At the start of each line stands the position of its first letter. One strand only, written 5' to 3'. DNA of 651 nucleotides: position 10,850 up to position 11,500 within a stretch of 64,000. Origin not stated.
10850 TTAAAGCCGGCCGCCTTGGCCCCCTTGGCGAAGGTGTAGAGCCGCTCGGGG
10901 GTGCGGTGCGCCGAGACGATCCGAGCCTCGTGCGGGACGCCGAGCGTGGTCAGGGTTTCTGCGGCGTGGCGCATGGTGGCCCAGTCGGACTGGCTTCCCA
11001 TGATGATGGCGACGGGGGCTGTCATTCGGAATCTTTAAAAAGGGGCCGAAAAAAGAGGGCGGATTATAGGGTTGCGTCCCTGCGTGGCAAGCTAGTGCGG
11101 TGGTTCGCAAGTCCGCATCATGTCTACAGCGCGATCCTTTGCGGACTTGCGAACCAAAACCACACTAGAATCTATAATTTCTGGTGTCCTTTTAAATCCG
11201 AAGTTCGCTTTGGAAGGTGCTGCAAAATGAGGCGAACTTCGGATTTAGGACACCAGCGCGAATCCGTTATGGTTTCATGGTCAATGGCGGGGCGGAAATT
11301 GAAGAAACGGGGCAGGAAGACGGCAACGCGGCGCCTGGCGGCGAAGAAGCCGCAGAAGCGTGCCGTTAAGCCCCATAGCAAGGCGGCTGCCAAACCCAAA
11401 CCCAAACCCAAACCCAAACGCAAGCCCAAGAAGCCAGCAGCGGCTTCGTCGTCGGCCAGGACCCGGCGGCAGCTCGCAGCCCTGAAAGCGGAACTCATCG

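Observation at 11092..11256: CTAG-ended, 3-nt-bulged hairpin doublet: structure-conserved repeat family, locus 1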

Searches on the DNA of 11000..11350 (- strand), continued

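Call 28: search_with_rna_model(model_id=R1, sources=[window, L031, L046, L047, L048, L049, L050, L051, L052, L053, L054, L055, L056, L057, L058, L059, L060, L061, L062, L063, L064, L065, L066, L067, L068, L069, L070, L071, L072, L073, L074, L075, L076, L077, L078, L079, L080, L081, L082, L083, L084, L085, L086, L087, L088, L089, L090, L091, L092, L093, L094, L095, L096, L097, L098, L099, L100, L101, L102, L103, L104, L105, L106, L107, L108, L109, L110, L111, L112, L113, L114, L115, L116, L117, L118, L119, L120, L121, L122, L123, L124, L125, L126, L127, L128, L129, L130, L131, L132, L133, L134, L135, L136, L137, L138, L139, L140, L141, L142, L143], max_evalue=1e-12, make_alignment=true)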
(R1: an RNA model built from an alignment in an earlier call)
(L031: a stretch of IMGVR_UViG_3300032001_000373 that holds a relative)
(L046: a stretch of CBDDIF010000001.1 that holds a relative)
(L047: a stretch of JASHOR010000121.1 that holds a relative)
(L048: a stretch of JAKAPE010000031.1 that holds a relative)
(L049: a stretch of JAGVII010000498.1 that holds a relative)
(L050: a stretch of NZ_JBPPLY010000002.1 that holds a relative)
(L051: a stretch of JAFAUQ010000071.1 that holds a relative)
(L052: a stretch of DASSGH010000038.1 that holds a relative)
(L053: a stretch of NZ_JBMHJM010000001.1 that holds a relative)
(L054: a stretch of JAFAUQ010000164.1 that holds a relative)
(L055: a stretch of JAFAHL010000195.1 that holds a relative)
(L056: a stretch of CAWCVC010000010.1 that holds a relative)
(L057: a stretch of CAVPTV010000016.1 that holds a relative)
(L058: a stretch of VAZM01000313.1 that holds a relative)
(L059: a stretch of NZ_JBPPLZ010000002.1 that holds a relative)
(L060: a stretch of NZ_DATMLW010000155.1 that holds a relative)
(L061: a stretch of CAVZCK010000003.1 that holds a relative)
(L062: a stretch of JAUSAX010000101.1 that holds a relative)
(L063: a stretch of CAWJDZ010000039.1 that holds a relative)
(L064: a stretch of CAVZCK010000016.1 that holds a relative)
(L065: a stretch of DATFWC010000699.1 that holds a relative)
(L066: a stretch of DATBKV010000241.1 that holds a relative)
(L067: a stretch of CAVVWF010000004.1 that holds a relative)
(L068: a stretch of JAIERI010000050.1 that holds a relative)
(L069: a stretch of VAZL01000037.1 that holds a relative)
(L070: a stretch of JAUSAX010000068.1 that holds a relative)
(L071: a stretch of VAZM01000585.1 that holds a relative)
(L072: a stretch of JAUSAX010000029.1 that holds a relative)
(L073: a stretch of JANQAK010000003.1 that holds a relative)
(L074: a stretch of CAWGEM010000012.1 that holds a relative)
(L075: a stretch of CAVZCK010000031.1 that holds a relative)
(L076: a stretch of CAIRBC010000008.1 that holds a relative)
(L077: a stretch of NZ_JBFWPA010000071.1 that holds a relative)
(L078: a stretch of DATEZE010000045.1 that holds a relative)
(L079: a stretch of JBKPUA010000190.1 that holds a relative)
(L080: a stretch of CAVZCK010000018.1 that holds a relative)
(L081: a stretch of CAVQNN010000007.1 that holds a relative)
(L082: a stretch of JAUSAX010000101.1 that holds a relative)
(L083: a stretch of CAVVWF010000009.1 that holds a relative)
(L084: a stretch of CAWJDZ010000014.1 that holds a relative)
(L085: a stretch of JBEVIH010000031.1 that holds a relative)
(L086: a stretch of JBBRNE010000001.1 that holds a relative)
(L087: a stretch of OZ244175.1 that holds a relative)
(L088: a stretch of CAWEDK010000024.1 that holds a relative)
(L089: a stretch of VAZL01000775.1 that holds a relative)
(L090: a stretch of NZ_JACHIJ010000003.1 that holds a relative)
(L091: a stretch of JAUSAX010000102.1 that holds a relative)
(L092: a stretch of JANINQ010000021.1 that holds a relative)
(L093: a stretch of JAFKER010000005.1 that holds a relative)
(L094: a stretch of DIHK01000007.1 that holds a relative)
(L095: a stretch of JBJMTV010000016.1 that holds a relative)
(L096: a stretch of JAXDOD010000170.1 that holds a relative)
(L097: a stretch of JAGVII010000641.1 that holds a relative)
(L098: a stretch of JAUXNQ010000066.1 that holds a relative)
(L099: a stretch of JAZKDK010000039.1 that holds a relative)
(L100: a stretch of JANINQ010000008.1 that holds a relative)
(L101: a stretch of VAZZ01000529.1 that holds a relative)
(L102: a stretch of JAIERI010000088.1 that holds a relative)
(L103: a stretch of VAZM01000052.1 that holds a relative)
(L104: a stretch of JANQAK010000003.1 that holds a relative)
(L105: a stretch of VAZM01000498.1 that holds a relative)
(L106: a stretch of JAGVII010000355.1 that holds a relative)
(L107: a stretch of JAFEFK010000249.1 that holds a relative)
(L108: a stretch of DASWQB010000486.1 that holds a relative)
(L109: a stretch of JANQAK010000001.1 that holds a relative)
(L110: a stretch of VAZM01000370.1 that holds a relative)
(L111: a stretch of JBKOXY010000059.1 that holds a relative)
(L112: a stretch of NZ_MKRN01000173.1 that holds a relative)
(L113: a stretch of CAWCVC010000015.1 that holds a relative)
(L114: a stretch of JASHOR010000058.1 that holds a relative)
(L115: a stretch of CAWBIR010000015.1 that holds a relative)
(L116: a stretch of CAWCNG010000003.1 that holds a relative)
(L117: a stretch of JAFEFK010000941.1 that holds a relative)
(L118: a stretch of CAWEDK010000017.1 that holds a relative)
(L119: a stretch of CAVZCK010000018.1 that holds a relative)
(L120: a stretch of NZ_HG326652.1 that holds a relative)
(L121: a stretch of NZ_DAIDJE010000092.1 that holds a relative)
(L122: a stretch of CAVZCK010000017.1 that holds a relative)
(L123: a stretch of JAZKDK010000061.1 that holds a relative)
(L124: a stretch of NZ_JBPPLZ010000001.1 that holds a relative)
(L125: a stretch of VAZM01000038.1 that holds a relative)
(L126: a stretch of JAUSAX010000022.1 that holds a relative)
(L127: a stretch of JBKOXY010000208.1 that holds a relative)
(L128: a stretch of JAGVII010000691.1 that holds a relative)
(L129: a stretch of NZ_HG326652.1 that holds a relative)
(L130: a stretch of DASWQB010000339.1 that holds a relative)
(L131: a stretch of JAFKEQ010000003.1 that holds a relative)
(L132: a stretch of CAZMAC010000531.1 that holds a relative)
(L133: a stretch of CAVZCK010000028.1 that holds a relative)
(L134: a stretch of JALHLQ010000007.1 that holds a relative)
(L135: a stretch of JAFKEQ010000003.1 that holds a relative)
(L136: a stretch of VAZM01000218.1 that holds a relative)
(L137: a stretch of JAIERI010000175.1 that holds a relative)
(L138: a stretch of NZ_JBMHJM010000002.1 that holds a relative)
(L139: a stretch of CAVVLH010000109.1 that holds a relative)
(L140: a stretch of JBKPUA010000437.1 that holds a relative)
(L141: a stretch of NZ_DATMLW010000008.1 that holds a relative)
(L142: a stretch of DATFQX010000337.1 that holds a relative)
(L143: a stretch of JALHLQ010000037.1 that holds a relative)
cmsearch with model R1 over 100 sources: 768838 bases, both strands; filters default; matches with E-value up to 1e-12: 124.
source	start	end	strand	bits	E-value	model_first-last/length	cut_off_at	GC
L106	192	267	+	95.1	7e-21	1-76/76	no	0.49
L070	3526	3601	-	94.9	7.9e-21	1-76/76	no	0.49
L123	6933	7008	+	94.6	9.2e-21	1-76/76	no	0.54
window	11181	11256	+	94.4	1e-20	1-76/76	no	0.47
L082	2121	2196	-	92.3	3.6e-20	1-76/76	no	0.5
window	11092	11168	-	91.8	5e-20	1-76/76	no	0.55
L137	6008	6083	+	91.7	5.2e-20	1-76/76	no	0.5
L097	1585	1660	+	91.5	5.9e-20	1-76/76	no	0.46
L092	5296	5371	+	91.2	7e-20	1-76/76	no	0.47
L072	574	649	-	91.1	7.4e-20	1-76/76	no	0.49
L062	198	273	-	90.8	9.1e-20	1-76/76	no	0.47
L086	7161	7236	+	89.7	1.7e-19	1-76/76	no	0.5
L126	3283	3359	+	89.1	2.4e-19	1-76/76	no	0.51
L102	407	483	-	88.8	2.9e-19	1-76/76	no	0.49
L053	695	770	-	88.8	3e-19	1-76/76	no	0.51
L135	7417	7492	-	88.5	3.6e-19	1-76/76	no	0.53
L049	3714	3789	+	88.5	3.6e-19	1-76/76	no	0.47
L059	7583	7658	-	87.8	5.3e-19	1-76/76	no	0.53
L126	3197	3271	-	87.5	6.2e-19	1-76/76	no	0.45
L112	3532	3607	-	87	8.3e-19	1-76/76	no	0.53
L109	4591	4665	-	86.3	1.3e-18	1-76/76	no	0.55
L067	7518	7593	-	85.6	1.9e-18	1-76/76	no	0.57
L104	6857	6932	-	85.4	2.2e-18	1-76/76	no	0.57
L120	6220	6294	-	85.2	2.4e-18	1-76/76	no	0.52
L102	496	571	+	83.9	5.4e-18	1-76/76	no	0.58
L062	288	364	+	83.8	5.7e-18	1-76/76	no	0.51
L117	50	124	+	83.2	8e-18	1-76/76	no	0.51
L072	662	738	+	83.2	8.2e-18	1-76/76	no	0.55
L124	3891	3966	-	82.4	1.3e-17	1-76/76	no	0.55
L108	5790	5866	+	81.8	1.8e-17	1-76/76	no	0.53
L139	2311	2386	-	81.6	2.1e-17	1-76/76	no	0.55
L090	6012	6086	-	81.4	2.4e-17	1-76/76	no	0.53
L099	205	280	-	81.1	2.8e-17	1-76/76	no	0.47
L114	7428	7502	-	80.9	3.2e-17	1-76/76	no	0.53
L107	3204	3278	-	80.8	3.4e-17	1-76/76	no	0.52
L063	3421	3495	+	80.7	3.5e-17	1-76/76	no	0.51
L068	4077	4151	-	80.6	3.8e-17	1-76/76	no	0.55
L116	7199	7275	+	80.4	4.2e-17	1-76/76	no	0.52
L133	6759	6835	-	80.4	4.2e-17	1-76/76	no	0.52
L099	2787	2861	+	80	5.3e-17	1-76/76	no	0.52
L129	4861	4936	+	80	5.4e-17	1-76/76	no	0.53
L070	3613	3689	+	79.3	8.1e-17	1-76/76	no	0.52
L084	1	74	-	79.2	8.8e-17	1-75/76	3'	0.54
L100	2970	3046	-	79.1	8.9e-17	1-76/76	no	0.6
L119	5090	5166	-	79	9.7e-17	1-76/76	no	0.56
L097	1497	1573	-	79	9.8e-17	1-76/76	no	0.49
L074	2618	2692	+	78.7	1.1e-16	1-76/76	no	0.55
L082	2209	2285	+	78.6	1.3e-16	1-76/76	no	0.53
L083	2898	2973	-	77.4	2.6e-16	1-76/76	no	0.54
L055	2527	2603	-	77.3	2.7e-16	1-76/76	no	0.53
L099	293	369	+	76.8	3.5e-16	1-76/76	no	0.55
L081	7262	7336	+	76.6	3.9e-16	1-76/76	no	0.52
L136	1829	1905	+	76.3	4.7e-16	1-76/76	no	0.55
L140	6779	6853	-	76.3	4.7e-16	1-76/76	no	0.55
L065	1924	1999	-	76.3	4.8e-16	1-76/76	no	0.54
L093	5481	5556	+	76.1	5.5e-16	1-76/76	no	0.58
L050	952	1030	-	75.9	6.1e-16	1-76/76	no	0.51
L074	2528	2605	-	75.6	7.3e-16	1-76/76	no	0.55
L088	3349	3425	-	75.5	7.9e-16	1-76/76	no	0.52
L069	5039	5116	+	75.3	8.8e-16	1-76/76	no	0.51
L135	7504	7580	+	75.3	8.8e-16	1-76/76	no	0.62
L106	102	179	-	74.9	1.1e-15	1-76/76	no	0.54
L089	1104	1181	-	74.4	1.5e-15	1-76/76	no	0.53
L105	1267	1344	-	74.4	1.5e-15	1-76/76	no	0.53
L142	68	145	+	74.4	1.5e-15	1-76/76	no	0.53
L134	4061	4137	+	74.4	1.5e-15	1-76/76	no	0.53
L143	7101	7177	+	74.4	1.5e-15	1-76/76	no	0.53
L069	4952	5026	-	74.2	1.6e-15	1-76/76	no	0.52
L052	2976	3050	-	74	1.9e-15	1-76/76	no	0.52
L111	6940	7017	+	74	1.9e-15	1-76/76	no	0.53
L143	7014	7088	-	74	1.9e-15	1-76/76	no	0.53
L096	5865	5942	-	73.9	2e-15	1-76/76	no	0.54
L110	4518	4595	-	73.9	2e-15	1-76/76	no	0.54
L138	5189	5263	+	73.9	2.1e-15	1-76/76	no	0.53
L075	2948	3024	-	73.8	2.1e-15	1-76/76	no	0.51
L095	1444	1517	+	73.3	2.8e-15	1-76/76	no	0.5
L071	2015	2089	-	73.3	2.8e-15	1-76/76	no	0.53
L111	6853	6927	-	73.3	2.8e-15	1-76/76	no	0.53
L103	4144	4221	-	73.2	3e-15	1-76/76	no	0.53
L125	895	972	+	73.1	3.2e-15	1-76/76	no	0.54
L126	2183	2258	-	73.1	3.2e-15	1-76/76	no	0.51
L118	6126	6200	-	73.1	3.3e-15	1-76/76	no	0.53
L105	1357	1431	+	73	3.3e-15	1-76/76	no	0.52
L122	6227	6303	-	72.9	3.5e-15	1-76/76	no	0.51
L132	1813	1890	+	72.6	4.4e-15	1-76/76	no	0.5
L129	4771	4849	-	72.5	4.6e-15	1-76/76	no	0.56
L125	808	882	-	72.4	4.8e-15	1-76/76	no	0.53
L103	4234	4308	+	72.4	4.9e-15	1-76/76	no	0.55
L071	2102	2179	+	72.3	5.2e-15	1-76/76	no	0.51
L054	1637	1714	+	72.1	5.9e-15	1-76/76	no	0.53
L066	2167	2241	+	71.8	6.7e-15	1-76/76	no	0.53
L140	546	621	-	71.7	7.2e-15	1-76/76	no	0.53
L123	2235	2308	-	71.6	7.9e-15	1-76/76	no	0.58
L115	4308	4385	+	70.6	1.4e-14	1-76/76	no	0.55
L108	5702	5778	-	70.2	1.7e-14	1-76/76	no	0.53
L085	3239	3316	-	70.2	1.8e-14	1-76/76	no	0.58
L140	7029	7105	+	69.6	2.5e-14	1-76/76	no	0.6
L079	438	513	-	69.5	2.7e-14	1-76/76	no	0.55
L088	3438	3512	+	69.4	2.8e-14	1-76/76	no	0.52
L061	3261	3338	+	68.3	5.4e-14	1-76/76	no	0.53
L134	3974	4048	-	68.1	6.4e-14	1-76/76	no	0.52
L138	5098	5175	-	67.9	7.1e-14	1-76/76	no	0.46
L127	6945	7019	-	67.9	7.2e-14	1-76/76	no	0.57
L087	3605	3680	-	67.5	8.7e-14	1-76/76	no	0.5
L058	2108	2182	+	67.3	9.7e-14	1-76/76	no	0.52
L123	6844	6918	-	67.3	9.7e-14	1-76/76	no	0.51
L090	6100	6175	+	67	1.2e-13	1-76/76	no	0.53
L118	6213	6290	+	66.6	1.5e-13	1-76/76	no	0.51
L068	4164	4240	+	66.6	1.5e-13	1-76/76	no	0.45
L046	3305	3380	-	66.5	1.6e-13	1-76/76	no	0.49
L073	4177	4252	-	66.4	1.7e-13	1-76/76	no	0.51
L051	711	788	-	65.9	2.3e-13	1-76/76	no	0.54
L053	784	864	+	65.8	2.4e-13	1-76/76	no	0.46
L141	3257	3333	-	65.7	2.6e-13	1-76/76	no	0.51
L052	3063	3142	+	65.1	3.7e-13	1-76/76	no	0.52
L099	2699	2774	-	65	3.9e-13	1-76/76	no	0.51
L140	6867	6943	+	64.2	6.4e-13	1-76/76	no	0.6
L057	747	821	-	64.2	6.4e-13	1-76/76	no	0.55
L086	7073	7148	-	64.1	6.8e-13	1-76/76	no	0.57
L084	89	164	+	64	7.1e-13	1-76/76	no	0.47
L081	7173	7249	-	63.9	7.7e-13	1-76/76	no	0.52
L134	4151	4226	+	63.7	8.2e-13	1-76/76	no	0.49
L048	4660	4734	+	63.5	9.7e-13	1-76/76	no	0.55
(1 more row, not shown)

Alignment A2: 124 matches aligned to the model, 102 columns, each read 5' to 3' on its own strand. Consensus structure (alignment columns), stored with it:
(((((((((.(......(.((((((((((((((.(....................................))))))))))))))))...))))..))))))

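Call 66: search_dna_similar(query=window:11085-11262:+, collection=plasmids, mode=distant, max_evalue=0.001, max_rows=40)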
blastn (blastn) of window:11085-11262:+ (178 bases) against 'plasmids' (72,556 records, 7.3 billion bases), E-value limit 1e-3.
Records with a match: 8; places in all: 8; records where one place covers at least 80% of the query: 0.
Best place of each record, by identity: 60-80% 8.
By first word of the organism name: Roseibium 4; Labrenzia 4.
By predicted mobility (MOB-suite, as given by PLSDB): non-mobilizable 8.
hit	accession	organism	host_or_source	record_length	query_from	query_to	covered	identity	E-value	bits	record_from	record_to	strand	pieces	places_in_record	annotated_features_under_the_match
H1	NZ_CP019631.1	Roseibium algicola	Rhodosorus marinus,cell culture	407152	72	177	60%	75.9%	4e-9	68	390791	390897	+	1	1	none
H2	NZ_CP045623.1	Roseibium aggregatum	-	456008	72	177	60%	75.9%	4e-9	68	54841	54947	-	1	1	none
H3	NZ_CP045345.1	Labrenzia sp. THAF187b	pure culture,Surface of a polyethylene ...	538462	72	177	60%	75.9%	4e-9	68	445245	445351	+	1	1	none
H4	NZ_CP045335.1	Labrenzia sp. THAF191a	pure culture,Surface of a polyethylene ...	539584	72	177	60%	75.9%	4e-9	68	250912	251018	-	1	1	none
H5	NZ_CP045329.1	Labrenzia sp. THAF191b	pure culture,Surface of a polyethylene ...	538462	72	177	60%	75.9%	4e-9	68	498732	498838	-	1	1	none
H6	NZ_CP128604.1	Roseibium aggregatum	cell culture,marine biofilms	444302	72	177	60%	75.9%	4e-9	68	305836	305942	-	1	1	none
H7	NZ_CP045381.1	Labrenzia sp. THAF35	pure culture,Surface of a polyethylene ...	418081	72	177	60%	75.0%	2e-7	64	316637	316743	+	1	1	none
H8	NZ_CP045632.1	Roseibium aggregatum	-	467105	72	174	58%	76.2%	1e-8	67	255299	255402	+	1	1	none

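Call 67: get_annotated_region(hit=H1, flank=3000)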
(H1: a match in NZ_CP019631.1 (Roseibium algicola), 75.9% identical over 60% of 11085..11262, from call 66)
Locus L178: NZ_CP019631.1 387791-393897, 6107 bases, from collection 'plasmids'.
description: Roseibium algicola strain RMAR6-6 plasmid unnamed1, complete sequence
organism: Roseibium algicola (NCBI taxid 2857014)
taxonomy: Bacteria; Pseudomonadota; Alphaproteobacteria; Hyphomicrobiales; Stappiaceae; Roseibium; Roseibium algicola
host: -; source: Rhodosorus marinus,cell culture; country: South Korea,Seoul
typing (MOB-suite, as given by PLSDB): non-mobilizable
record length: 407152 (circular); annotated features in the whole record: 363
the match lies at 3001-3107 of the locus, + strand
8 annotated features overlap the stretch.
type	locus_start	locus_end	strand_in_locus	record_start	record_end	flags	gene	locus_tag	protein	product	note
CDS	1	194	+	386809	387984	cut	-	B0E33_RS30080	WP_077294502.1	thiolase family protein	-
CDS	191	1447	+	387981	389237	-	-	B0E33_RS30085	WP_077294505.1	SDR family NAD(P)-dependent oxidoreductase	-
CDS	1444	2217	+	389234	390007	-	-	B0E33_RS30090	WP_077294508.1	cyclase family protein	-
CDS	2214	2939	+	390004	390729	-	-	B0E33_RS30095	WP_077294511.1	SDR family oxidoreductase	-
CDS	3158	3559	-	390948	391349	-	-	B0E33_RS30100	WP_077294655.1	thioesterase family protein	-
CDS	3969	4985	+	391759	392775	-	-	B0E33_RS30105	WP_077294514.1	TRAP transporter substrate-binding protein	-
CDS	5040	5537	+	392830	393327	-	-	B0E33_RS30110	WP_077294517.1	TRAP transporter small permease subunit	-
CDS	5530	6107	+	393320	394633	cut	-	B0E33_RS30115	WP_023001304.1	TRAP transporter large permease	GO:0008643 - carbohydrate transport [Evidence IEA]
